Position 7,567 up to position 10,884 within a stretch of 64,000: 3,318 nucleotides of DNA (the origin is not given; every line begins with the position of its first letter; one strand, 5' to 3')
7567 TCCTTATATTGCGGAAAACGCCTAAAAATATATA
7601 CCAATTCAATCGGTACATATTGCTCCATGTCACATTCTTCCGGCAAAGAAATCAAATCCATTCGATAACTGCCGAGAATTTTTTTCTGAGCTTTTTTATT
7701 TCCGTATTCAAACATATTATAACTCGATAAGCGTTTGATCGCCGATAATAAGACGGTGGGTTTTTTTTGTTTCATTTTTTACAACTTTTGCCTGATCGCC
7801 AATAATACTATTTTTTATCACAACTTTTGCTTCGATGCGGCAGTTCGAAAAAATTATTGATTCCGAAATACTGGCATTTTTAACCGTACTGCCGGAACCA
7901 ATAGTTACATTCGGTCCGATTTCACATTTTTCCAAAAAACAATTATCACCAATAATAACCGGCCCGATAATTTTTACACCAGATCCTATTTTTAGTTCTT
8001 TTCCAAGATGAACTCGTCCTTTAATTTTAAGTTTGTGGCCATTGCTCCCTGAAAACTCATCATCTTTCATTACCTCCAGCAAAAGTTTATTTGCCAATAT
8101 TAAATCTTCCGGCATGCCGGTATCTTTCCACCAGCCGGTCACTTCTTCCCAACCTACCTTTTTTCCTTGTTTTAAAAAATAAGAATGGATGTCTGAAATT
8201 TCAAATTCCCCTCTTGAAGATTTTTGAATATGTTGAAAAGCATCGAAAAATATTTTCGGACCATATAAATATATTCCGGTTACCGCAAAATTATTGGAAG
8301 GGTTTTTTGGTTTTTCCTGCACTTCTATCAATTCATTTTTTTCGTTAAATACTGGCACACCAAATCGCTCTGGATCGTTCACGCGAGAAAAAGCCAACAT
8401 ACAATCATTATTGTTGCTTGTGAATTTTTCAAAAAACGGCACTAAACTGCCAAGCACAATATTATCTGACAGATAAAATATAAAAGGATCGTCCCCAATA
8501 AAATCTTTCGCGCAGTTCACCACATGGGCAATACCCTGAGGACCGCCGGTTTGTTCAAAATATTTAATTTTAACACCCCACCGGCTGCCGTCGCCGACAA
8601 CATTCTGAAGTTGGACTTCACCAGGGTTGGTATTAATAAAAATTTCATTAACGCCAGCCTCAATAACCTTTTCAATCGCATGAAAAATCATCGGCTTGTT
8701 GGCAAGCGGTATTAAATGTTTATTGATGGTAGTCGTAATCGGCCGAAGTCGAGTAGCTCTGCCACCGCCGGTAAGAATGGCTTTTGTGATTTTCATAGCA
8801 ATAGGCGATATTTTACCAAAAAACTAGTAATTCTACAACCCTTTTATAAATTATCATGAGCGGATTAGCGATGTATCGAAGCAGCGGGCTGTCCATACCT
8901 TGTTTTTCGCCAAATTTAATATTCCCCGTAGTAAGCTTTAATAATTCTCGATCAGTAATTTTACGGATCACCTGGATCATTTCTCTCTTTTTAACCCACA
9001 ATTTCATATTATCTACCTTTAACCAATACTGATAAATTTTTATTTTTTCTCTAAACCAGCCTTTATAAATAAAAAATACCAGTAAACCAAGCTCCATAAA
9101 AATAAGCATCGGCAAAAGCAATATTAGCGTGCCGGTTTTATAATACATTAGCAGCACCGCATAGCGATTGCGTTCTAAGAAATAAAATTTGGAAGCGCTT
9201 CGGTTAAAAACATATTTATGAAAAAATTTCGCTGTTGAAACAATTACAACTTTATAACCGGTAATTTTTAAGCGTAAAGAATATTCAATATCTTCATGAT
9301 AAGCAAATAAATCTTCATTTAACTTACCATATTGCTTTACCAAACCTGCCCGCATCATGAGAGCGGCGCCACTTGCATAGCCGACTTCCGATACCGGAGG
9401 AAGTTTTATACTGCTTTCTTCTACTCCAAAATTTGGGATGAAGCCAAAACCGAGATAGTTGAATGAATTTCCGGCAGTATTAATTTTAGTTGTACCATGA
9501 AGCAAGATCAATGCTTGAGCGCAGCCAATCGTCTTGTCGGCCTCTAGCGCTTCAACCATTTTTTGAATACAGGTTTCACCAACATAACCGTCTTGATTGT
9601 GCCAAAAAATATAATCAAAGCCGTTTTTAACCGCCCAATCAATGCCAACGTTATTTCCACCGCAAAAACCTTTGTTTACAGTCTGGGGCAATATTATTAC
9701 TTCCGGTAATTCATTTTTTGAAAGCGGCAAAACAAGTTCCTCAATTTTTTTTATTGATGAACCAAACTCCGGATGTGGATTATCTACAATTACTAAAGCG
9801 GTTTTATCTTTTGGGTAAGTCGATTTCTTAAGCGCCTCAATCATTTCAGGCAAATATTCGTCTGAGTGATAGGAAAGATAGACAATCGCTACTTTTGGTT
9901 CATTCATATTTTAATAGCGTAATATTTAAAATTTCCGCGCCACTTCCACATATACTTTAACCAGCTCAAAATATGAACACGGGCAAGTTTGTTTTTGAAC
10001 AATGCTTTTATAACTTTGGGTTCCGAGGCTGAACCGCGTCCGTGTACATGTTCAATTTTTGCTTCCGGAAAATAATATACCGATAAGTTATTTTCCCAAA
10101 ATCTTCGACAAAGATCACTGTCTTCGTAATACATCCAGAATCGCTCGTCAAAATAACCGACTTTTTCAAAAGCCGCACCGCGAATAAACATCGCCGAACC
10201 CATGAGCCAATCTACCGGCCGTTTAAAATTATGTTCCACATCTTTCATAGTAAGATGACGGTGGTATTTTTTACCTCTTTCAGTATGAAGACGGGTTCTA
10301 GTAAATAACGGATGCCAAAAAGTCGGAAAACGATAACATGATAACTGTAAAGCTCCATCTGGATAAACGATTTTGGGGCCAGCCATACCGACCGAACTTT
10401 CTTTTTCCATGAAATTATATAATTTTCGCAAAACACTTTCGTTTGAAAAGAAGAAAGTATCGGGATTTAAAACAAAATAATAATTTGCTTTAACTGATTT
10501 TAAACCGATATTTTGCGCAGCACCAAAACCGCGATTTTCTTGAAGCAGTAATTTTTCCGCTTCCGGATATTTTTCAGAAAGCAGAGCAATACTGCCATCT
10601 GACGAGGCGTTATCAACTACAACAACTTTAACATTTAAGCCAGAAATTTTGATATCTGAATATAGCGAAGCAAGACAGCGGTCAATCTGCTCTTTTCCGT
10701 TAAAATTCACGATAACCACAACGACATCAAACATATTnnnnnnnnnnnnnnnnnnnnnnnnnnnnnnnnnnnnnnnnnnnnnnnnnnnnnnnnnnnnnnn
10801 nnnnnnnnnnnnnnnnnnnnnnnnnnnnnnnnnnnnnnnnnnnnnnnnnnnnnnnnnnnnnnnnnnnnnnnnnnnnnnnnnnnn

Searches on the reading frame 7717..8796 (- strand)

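Call 69: search_protein_families(library=pfam, proteins=[window:7717-8796:-], max_evalue=0.00001)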
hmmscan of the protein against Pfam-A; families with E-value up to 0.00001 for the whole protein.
window:7717-8796:- (359 aa): 4 families
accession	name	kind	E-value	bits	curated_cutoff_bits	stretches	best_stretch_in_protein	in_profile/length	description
PF00483.29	NTP_transferase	-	1.6e-46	159.3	21.2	1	5-240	1-243/245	Nucleotidyl transferase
PF25084.1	LbH_EIF2B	-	1.2e-10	41.7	54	1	260-355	8-97/105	EIF2B subunit epsilon LbH domain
PF00132.30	Hexapep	-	1.8e-10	40.5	27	0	262-288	2-28/36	Bacterial transferase hexapeptide (six repeats)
PF12804.13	NTP_transf_3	-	1.1e-06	29.4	27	1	7-62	2-52/160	MobA-like NTP transferase domain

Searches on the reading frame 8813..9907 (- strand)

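Call 69: search_protein_families(library=pfam, proteins=[window:8813-9907:-], max_evalue=0.00001)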
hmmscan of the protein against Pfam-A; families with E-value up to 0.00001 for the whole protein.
window:8813-9907:- (364 aa): 2 families
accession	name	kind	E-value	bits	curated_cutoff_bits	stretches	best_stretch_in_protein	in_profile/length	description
PF00535.33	Glycos_transf_2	-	6.5e-10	39.6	23.3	1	12-130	6-113/168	Glycosyl transferase family 2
PF13641.12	Glyco_tranf_2_3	-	1.2e-07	32.4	27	1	4-248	1-226/230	Glycosyltransferase like family 2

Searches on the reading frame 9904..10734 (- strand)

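Call 69: search_protein_families(library=pfam, proteins=[window:9904-10734:-], max_evalue=0.00001)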
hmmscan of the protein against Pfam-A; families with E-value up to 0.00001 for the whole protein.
window:9904-10734:- (276 aa): 4 families
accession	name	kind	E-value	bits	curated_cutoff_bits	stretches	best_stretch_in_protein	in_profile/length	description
PF00535.33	Glycos_transf_2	-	9e-17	62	23.3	1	6-162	2-155/168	Glycosyl transferase family 2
PF13641.12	Glyco_tranf_2_3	-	1.1e-11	45.6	27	1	4-249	3-224/230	Glycosyltransferase like family 2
PF13632.12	Glyco_trans_2_3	-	7.6e-09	36.1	27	1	101-229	15-123/198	Glycosyl transferase family group 2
PF02709.20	Glyco_transf_7C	-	2.8e-06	27.3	23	1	166-228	8-70/78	N-terminal domain of galactosyltransferase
